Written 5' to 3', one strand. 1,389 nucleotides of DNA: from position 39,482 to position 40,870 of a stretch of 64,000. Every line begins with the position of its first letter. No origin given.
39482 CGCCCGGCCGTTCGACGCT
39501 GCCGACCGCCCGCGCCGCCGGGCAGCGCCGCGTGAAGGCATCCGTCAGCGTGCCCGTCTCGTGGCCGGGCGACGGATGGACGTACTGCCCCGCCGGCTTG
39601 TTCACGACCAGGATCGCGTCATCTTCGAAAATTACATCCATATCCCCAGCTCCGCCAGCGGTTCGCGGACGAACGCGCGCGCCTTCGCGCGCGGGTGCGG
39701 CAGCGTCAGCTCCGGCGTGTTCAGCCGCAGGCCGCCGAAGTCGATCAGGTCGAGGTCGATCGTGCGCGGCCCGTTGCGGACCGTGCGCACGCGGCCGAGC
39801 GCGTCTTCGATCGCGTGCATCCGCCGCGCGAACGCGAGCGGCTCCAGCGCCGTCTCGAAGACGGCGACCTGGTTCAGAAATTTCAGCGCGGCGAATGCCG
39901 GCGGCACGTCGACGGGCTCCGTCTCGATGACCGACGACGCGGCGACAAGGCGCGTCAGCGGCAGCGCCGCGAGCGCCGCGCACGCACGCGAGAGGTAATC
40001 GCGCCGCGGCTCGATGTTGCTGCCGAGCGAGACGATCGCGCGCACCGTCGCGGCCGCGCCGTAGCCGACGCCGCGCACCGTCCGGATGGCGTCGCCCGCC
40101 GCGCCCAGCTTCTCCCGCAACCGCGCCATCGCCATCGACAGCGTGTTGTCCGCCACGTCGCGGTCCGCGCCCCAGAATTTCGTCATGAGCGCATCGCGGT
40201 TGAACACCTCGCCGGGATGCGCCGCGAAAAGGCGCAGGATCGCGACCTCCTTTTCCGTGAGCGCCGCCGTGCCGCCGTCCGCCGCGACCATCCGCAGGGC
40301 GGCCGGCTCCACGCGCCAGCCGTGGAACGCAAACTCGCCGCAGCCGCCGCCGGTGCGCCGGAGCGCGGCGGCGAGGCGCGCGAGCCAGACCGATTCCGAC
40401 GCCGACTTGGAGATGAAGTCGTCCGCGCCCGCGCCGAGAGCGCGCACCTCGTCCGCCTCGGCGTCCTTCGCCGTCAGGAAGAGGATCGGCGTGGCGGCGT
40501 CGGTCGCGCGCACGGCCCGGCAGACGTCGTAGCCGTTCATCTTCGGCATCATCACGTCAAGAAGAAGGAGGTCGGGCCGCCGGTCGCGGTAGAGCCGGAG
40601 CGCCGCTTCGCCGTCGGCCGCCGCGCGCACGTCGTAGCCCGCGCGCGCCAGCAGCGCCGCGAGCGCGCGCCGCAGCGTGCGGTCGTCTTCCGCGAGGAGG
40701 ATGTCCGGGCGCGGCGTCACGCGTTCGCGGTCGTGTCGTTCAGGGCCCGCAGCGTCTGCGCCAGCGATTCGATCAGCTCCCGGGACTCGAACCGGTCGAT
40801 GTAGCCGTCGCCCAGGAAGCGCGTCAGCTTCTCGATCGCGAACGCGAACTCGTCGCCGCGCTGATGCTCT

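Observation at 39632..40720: In-frame fusion of an OmpR-type response regulator to HPPK (FolK)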

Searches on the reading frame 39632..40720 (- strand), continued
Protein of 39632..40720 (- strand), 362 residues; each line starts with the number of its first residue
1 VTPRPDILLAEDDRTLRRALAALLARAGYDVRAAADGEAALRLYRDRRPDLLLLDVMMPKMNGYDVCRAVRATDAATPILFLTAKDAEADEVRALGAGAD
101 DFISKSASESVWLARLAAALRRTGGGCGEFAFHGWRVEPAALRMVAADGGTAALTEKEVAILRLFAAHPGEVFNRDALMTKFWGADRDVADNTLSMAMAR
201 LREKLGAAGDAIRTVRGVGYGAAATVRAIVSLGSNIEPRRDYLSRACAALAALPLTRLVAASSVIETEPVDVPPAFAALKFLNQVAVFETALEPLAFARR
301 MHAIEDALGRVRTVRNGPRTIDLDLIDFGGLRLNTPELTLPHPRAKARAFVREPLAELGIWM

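Call 59: search_protein_representatives(protein=P0001)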
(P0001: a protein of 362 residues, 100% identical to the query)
Query: 362 residues. Proteins with E-value up to 0.001 (for the whole library): 813461; up to 1e-10: 151963; up to 1e-30: 1464. The best 150 are listed.
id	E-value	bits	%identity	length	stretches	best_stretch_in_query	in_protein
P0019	4.4e-132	457.3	65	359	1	4-360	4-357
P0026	6.2e-120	417.3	91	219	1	144-362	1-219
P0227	4.7e-66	240.2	70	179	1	190-360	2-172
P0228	2.2e-64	234.7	32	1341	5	7-221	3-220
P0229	8.0e-62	226.3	55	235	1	2-220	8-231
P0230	4.2e-61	223.9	52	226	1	6-221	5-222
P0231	1.0e-60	222.7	52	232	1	6-220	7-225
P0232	1.4e-59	218.9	38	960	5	6-122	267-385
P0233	2.0e-58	215.1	36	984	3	6-221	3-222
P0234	3.1e-58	214.5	38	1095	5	7-123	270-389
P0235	1.1e-57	212.7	75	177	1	224-360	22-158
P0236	1.1e-57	212.7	36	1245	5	5-129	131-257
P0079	1.3e-57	212.5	74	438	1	217-360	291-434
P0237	7.2e-57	210.0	50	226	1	6-220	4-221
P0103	1.3e-55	205.9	79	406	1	226-360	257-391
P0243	1.0e-53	199.6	77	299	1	223-360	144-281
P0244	1.5e-53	199.1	74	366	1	226-360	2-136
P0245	1.8e-53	198.9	70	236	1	226-360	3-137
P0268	3.7e-50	187.9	65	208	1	223-360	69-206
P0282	5.4e-49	184.1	71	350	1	225-360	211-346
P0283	7.1e-49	183.7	64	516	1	221-355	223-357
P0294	8.0e-48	180.3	66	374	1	219-360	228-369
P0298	2.7e-47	178.6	67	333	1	226-361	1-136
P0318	2.2e-46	175.5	67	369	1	224-358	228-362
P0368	4.0e-44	168.1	66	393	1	227-357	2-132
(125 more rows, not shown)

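Call 61: search_protein_families(library=pfam, proteins=[P0243, P0244, P0282, P0283, P0294, P0298, P0318, P0368, P0245, P0268], max_evalue=0.001)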
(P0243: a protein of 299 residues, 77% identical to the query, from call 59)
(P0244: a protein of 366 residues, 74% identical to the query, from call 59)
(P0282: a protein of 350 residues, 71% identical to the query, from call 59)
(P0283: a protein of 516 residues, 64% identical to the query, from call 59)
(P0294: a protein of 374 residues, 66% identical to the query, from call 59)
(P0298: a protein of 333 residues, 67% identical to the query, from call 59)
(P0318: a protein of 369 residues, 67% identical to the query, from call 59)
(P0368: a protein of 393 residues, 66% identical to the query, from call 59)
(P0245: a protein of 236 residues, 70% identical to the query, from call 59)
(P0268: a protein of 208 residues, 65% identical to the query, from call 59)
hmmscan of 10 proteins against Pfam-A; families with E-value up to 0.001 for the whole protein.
P0243 (299 aa): 11 families
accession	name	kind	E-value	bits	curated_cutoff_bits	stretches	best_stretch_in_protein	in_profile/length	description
PF01288.25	HPPK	-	5.3e-33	114.3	25.7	1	150-279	1-114/116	7,8-dihydro-6-hydroxymethylpterin-pyrophosphokinase (HPPK)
PF01370.27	Epimerase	-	3.7e-26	92.4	20.9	1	4-127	1-122/240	NAD dependent epimerase/dehydratase family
PF16363.11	GDP_Man_Dehyd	-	1.2e-19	71.4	27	1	5-126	1-135/332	GDP-mannose 4,6 dehydratase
PF01073.25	3Beta_HSD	-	6.7e-19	68.4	22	1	5-131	1-127/280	3-beta hydroxysteroid dehydrogenase/isomerase family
PF13460.12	NAD_binding_10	-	7.4e-15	55.7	27.2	1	8-126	1-104/184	NAD(P)H-binding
PF02719.21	Polysacc_synt_2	-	6.3e-09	35.9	20.2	1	4-120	1-128/293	Polysaccharide biosynthesis protein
PF05368.20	NmrA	-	4.1e-08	33.6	27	1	3-78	4-78/298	NmrA-like family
PF03435.24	Sacchrp_dh_NADP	-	3.4e-06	27.8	25.1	1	9-80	5-79/129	Saccharopine dehydrogenase NADP binding domain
PF08659.16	KR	-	1.5e-05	25.5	22.6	1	3-122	2-138/180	KR domain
PF00106.31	adh_short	-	6.5e-05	22.9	26.6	1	4-70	3-71/195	short chain dehydrogenase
PF07993.18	NAD_binding_4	-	0.00025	20.7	20.1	0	67-130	86-145/258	Male sterility protein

P0244 (366 aa): 3 families
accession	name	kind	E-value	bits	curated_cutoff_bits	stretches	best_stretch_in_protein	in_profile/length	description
PF01288.25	HPPK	-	1.3e-32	113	25.7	1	5-134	1-114/116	7,8-dihydro-6-hydroxymethylpterin-pyrophosphokinase (HPPK)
PF00300.27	His_Phos_1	-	8.9e-07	29.2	21.7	1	158-228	1-70/194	Histidine phosphatase superfamily (branch 1)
PF00328.27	His_Phos_2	-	0.00082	19.3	23.6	0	178-229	67-121/354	Histidine phosphatase superfamily (branch 2)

P0282 (350 aa): 3 families
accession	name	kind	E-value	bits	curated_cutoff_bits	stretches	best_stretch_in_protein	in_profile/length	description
PF01288.25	HPPK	-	3.3e-31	108.5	25.7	1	215-343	1-113/116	7,8-dihydro-6-hydroxymethylpterin-pyrophosphokinase (HPPK)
PF04263.21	TPK_catalytic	-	6.8e-21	74.8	30.7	1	20-122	2-102/113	Thiamin pyrophosphokinase, catalytic domain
PF21275.2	Thi_PPkinase_C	-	1.4e-08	34.9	27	1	133-204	1-69/69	Thiamin pyrophosphokinase, substrate-binding domain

P0283 (516 aa): 4 families
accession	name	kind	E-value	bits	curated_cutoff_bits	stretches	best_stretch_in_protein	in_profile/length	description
PF00899.27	ThiF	-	1.1e-39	136.5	28.1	1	2-234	16-216/238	ThiF family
PF01288.25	HPPK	-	3.6e-30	105.2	25.7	1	231-360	1-114/116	7,8-dihydro-6-hydroxymethylpterin-pyrophosphokinase (HPPK)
PF01812.26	5-FTHF_cyc-lig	-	1.5e-23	84.1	27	1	358-514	1-184/186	5-formyltetrahydrofolate cyclo-ligase family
PF13241.12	NAD_binding_7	-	4.3e-05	24.5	22.1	1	3-125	4-89/104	Putative NAD(P)-binding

P0294 (374 aa): 2 families
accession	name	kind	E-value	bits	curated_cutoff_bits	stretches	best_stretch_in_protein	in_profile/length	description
PF01288.25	HPPK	-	3e-30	105.4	25.7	1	238-367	1-114/116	7,8-dihydro-6-hydroxymethylpterin-pyrophosphokinase (HPPK)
PF03099.24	BPL_LplA_LipB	-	3.6e-14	53.2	21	1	23-118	23-129/133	Biotin/lipoate A/B protein ligase family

P0298 (333 aa): 3 families
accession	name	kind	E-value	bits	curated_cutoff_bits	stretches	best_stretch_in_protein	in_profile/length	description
PF01288.25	HPPK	-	2e-30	106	25.7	1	5-133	2-114/116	7,8-dihydro-6-hydroxymethylpterin-pyrophosphokinase (HPPK)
PF04263.21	TPK_catalytic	-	3.8e-16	59.5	30.7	1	159-246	5-101/113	Thiamin pyrophosphokinase, catalytic domain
PF21275.2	Thi_PPkinase_C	-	3e-08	33.8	27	1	258-328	1-68/69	Thiamin pyrophosphokinase, substrate-binding domain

P0318 (369 aa): 2 families
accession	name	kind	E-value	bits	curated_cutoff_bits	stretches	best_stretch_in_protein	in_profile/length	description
PF00899.27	ThiF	-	7.1e-36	124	28.1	1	9-222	5-196/238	ThiF family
PF01288.25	HPPK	-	1.4e-30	106.5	25.7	1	233-363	1-115/116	7,8-dihydro-6-hydroxymethylpterin-pyrophosphokinase (HPPK)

P0368 (393 aa): 2 families
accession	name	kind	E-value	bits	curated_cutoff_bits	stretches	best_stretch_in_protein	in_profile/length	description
PF01288.25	HPPK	-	2.7e-30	105.6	25.7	1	4-133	1-114/116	7,8-dihydro-6-hydroxymethylpterin-pyrophosphokinase (HPPK)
PF01966.28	HD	-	9e-07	29.6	22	1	164-285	2-114/116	HD domain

P0245 (236 aa): 2 families
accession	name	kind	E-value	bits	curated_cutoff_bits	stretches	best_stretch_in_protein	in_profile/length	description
PF01288.25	HPPK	-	1e-31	110.2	25.7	1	6-135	1-114/116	7,8-dihydro-6-hydroxymethylpterin-pyrophosphokinase (HPPK)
PF01817.26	CM_2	-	8e-16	58.5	27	1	153-229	1-79/80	Chorismate mutase type II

P0268 (208 aa): 1 family
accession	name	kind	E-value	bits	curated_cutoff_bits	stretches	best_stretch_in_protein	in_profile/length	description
PF01288.25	HPPK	-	1.7e-31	109.5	25.7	1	75-204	1-114/116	7,8-dihydro-6-hydroxymethylpterin-pyrophosphokinase (HPPK)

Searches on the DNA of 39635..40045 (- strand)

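Call 72: search_rna_families(sources=[L013, L014, L015, L017, L022, L024, L026, L045], threshold=gathering)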
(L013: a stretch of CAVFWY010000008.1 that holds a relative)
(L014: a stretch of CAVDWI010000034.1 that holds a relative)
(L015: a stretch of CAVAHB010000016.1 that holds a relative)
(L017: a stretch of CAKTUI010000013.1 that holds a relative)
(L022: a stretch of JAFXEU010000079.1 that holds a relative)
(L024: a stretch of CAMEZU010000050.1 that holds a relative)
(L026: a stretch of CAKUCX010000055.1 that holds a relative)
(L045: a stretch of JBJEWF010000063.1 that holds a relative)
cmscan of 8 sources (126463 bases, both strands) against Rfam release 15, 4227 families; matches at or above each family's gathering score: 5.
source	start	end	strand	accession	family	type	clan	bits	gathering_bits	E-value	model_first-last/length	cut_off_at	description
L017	819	889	+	RF00005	tRNA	Gene; tRNA;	CL00001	61.5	29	1.3e-10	1-71/71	no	tRNA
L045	16418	16508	+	RF00005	tRNA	Gene; tRNA;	CL00001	56.5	29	3.2e-09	1-71/71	no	tRNA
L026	9595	9677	-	RF00005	tRNA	Gene; tRNA;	CL00001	52.8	29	3.4e-08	1-71/71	no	tRNA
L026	9686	9767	-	RF00005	tRNA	Gene; tRNA;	CL00001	52.7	29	3.6e-08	1-71/71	no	tRNA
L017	11804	11876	+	RF01689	AdoCbl-II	Cis-reg; riboswitch;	CL00101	48.4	36.5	2.3e-08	1-81/81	no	AdoCbl-II (Cobalamin/B12) riboswitch aptamer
